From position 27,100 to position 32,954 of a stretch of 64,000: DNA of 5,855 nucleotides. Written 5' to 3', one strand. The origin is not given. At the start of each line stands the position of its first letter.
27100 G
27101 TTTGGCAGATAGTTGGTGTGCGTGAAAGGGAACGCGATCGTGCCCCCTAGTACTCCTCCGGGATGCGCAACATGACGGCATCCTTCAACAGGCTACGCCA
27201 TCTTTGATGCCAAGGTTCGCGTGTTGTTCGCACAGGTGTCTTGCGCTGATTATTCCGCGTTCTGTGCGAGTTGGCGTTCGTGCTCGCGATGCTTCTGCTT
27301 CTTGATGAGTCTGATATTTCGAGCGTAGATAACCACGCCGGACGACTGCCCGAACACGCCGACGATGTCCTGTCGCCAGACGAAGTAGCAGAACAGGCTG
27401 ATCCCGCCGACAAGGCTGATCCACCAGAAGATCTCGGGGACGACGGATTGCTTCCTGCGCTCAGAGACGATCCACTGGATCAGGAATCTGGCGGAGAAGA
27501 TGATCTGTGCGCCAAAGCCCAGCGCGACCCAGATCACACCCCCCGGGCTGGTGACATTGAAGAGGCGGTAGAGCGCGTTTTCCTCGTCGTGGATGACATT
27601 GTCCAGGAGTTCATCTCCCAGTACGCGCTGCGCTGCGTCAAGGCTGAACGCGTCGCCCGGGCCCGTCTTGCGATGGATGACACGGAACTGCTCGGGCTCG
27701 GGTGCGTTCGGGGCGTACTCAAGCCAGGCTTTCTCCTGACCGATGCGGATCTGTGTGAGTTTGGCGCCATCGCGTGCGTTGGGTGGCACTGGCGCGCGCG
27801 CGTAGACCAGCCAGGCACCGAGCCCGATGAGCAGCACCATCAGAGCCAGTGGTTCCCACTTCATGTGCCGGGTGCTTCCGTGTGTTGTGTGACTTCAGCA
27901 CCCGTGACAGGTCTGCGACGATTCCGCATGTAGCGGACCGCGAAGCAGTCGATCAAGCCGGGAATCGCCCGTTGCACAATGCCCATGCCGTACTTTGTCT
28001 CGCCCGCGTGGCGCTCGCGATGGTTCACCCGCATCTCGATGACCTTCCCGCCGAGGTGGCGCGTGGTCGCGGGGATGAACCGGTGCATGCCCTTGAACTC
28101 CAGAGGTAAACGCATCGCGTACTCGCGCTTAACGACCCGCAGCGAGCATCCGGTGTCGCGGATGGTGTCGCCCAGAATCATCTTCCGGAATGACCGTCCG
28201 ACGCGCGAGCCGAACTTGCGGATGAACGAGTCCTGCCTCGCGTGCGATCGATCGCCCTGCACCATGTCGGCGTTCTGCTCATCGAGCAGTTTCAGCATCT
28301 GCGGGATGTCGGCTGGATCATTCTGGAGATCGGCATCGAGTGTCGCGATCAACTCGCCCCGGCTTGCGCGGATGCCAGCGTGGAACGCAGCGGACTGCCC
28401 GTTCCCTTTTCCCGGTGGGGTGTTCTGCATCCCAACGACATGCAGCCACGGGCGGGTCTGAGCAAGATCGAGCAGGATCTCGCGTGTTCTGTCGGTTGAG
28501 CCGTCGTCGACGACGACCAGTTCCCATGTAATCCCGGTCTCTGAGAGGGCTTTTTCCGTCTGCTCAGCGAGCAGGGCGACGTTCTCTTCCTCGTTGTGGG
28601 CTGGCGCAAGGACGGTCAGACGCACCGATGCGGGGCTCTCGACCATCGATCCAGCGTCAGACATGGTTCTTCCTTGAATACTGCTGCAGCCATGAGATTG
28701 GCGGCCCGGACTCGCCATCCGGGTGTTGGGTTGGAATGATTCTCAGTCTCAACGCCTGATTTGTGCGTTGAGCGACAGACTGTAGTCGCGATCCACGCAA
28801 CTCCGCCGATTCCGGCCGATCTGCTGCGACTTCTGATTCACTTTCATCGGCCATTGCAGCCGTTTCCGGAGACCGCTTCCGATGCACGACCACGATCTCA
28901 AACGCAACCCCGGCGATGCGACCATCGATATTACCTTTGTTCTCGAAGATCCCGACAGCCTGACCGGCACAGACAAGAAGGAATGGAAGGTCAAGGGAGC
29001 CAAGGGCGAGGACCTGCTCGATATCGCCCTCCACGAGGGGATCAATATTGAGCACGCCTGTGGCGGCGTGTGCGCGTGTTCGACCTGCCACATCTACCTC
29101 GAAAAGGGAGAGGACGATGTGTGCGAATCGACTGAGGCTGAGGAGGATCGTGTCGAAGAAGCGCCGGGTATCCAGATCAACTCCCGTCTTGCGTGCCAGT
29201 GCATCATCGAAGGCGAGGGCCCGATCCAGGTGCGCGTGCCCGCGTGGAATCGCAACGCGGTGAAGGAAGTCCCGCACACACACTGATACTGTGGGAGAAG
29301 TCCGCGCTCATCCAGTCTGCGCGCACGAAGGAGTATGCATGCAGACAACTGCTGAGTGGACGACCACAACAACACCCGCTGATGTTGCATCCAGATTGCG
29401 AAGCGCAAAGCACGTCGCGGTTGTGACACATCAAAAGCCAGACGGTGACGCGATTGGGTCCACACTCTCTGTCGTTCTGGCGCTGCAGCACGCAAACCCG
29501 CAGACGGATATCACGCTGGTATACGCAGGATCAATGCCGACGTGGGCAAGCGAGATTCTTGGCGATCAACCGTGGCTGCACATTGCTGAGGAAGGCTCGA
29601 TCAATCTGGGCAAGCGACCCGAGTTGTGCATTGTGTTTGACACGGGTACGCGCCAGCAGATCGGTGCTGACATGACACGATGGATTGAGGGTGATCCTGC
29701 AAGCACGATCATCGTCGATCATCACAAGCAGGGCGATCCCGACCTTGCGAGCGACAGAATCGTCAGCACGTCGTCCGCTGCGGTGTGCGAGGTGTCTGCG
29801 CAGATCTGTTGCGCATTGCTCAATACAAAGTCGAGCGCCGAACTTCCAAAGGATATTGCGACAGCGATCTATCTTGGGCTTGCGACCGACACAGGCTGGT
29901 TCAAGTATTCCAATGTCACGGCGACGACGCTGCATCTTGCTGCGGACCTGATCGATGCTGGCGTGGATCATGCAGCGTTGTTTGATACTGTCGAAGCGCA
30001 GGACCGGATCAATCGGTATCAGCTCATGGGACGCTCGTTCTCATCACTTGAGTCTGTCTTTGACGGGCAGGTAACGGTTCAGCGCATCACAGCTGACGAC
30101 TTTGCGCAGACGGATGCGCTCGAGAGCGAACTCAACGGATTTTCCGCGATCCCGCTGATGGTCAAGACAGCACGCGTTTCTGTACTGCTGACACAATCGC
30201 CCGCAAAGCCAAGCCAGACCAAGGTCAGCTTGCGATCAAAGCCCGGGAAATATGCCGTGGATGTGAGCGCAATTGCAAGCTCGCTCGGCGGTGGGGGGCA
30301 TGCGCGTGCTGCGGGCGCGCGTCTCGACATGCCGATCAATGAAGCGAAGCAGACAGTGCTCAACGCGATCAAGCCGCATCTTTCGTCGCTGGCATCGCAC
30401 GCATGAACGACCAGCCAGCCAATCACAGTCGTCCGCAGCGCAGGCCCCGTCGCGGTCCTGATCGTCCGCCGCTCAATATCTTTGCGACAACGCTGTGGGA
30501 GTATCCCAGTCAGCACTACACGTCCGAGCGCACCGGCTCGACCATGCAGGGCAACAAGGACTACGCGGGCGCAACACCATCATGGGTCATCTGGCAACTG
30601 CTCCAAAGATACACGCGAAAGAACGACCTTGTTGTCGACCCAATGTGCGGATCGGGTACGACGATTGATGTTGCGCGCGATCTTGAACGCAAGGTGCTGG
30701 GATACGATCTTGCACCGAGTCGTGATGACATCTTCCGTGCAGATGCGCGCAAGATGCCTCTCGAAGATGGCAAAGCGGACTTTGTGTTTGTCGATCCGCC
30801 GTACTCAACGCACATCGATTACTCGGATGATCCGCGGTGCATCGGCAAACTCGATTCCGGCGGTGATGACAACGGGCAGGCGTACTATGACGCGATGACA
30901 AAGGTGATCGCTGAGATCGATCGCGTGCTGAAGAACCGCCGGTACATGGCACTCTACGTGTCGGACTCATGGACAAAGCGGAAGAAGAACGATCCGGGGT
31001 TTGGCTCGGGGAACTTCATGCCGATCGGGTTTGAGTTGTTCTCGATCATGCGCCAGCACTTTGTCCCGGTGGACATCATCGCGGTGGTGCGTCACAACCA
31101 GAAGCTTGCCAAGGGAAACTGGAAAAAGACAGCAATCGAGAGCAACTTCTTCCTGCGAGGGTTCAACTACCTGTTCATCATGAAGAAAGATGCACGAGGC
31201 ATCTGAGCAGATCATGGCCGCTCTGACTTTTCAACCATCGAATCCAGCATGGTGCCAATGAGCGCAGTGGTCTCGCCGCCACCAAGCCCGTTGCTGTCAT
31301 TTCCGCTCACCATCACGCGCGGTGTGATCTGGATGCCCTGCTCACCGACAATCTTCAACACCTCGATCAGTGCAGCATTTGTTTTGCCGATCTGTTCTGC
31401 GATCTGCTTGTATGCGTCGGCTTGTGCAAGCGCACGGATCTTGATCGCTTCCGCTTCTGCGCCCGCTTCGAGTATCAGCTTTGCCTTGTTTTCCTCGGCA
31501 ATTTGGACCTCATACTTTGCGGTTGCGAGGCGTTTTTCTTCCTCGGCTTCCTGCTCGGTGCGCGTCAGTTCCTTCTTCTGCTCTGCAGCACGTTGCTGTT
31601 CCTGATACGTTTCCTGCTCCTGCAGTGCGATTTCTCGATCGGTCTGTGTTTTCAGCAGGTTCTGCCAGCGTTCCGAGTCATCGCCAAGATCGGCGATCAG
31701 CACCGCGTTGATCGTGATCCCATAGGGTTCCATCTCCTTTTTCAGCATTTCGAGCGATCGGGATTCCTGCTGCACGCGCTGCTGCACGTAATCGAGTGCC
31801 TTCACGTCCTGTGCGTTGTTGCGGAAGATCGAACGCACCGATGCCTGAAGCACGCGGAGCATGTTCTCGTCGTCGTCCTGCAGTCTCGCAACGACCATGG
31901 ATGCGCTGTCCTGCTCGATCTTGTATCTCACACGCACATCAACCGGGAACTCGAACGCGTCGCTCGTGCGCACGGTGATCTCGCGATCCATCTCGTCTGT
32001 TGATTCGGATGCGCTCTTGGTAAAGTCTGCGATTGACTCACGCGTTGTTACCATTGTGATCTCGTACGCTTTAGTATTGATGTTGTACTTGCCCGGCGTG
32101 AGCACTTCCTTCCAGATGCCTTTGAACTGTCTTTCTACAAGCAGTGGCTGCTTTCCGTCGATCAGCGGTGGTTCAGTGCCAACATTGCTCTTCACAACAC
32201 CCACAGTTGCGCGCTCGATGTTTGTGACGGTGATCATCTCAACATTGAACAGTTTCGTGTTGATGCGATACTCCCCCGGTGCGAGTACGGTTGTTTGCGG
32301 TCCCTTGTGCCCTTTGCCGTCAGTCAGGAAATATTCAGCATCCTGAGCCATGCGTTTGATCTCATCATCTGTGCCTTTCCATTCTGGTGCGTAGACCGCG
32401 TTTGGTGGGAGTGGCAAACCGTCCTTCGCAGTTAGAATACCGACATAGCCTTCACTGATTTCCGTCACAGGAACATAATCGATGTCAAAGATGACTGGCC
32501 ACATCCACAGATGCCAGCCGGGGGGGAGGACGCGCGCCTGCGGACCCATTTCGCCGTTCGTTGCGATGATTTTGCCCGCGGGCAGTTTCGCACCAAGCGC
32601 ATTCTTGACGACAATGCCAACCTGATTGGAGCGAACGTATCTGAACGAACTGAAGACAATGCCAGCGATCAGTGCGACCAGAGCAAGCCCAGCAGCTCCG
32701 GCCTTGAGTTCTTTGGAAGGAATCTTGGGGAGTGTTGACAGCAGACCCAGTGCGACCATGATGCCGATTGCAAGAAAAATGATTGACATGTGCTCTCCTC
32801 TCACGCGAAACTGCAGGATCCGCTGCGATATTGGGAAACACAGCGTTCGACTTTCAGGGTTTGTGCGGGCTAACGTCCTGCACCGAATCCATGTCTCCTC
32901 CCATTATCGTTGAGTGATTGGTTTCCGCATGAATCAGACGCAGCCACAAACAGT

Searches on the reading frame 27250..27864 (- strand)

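Call 44: search_protein_families(library=pfam, proteins=[window:27250-27864:-], max_evalue=0.001)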
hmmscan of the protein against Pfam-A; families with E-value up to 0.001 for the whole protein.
window:27250-27864:- (204 aa): 1 family
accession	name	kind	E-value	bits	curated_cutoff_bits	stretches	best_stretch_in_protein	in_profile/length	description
PF07578.16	LAB_N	-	4.4e-29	100.8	26.7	1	115-184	1-70/71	Lipid A Biosynthesis N-terminal domain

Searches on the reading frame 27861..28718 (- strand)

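Call 44: search_protein_families(library=pfam, proteins=[window:27861-28718:-], max_evalue=0.001)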
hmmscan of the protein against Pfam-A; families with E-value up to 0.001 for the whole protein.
window:27861-28718:- (285 aa): 3 families
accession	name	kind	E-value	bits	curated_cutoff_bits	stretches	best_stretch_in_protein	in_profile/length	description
PF00535.33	Glycos_transf_2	-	1.2e-27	97.3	23.3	1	35-201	1-164/168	Glycosyl transferase family 2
PF13641.12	Glyco_tranf_2_3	-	1.6e-05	25.5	27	1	34-165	3-131/230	Glycosyltransferase like family 2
PF10111.15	Glyco_tranf_2_2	-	0.00065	19.7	27.3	1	64-148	29-109/276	Glycosyltransferase like family 2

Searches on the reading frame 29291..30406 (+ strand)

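Call 45: search_protein_families(library=pfam, proteins=[window:29291-30406:+], max_evalue=0.001)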
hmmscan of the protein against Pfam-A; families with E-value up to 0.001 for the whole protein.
window:29291-30406:+ (371 aa): 2 families
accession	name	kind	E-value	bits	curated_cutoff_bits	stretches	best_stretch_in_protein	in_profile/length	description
PF01368.27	DHH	-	3e-15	57.1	28.1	1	42-196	2-124/125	DHH family, N-terminal domain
PF02272.25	DHHA1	-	9.5e-07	29.7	25.9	1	294-360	31-96/102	DHHA1 domain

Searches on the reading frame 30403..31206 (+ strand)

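Call 45: search_protein_families(library=pfam, proteins=[window:30403-31206:+], max_evalue=0.001)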
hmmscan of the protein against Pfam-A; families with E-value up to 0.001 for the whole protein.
window:30403-31206:+ (267 aa): 4 families
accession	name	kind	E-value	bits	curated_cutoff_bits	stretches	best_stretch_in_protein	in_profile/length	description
PF01555.25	N6_N4_Mtase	-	5.9e-21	75.9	26.7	2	27-106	139-214/221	DNA methylase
PF05148.21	Methyltransf_8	-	0.00014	22.3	27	1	62-128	62-126/219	Hypothetical methyltransferase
PF01170.24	UPF0020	-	0.00021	21.5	22.3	0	72-86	27-41/197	RMKL-like, methyltransferase domain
PF08241.18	Methyltransf_11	-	0.00056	20.9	21.2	0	82-130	5-66/95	Methyltransferase domain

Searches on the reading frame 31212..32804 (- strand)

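Call 45: search_protein_families(library=pfam, proteins=[window:31212-32804:-], max_evalue=0.001)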
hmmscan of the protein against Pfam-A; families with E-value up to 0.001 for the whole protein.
window:31212-32804:- (530 aa): 1 family
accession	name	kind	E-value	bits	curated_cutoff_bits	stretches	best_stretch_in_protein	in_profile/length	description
PF01145.31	Band_7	-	1.1e-15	58.6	23.6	1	232-403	19-173/176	SPFH domain / Band 7 family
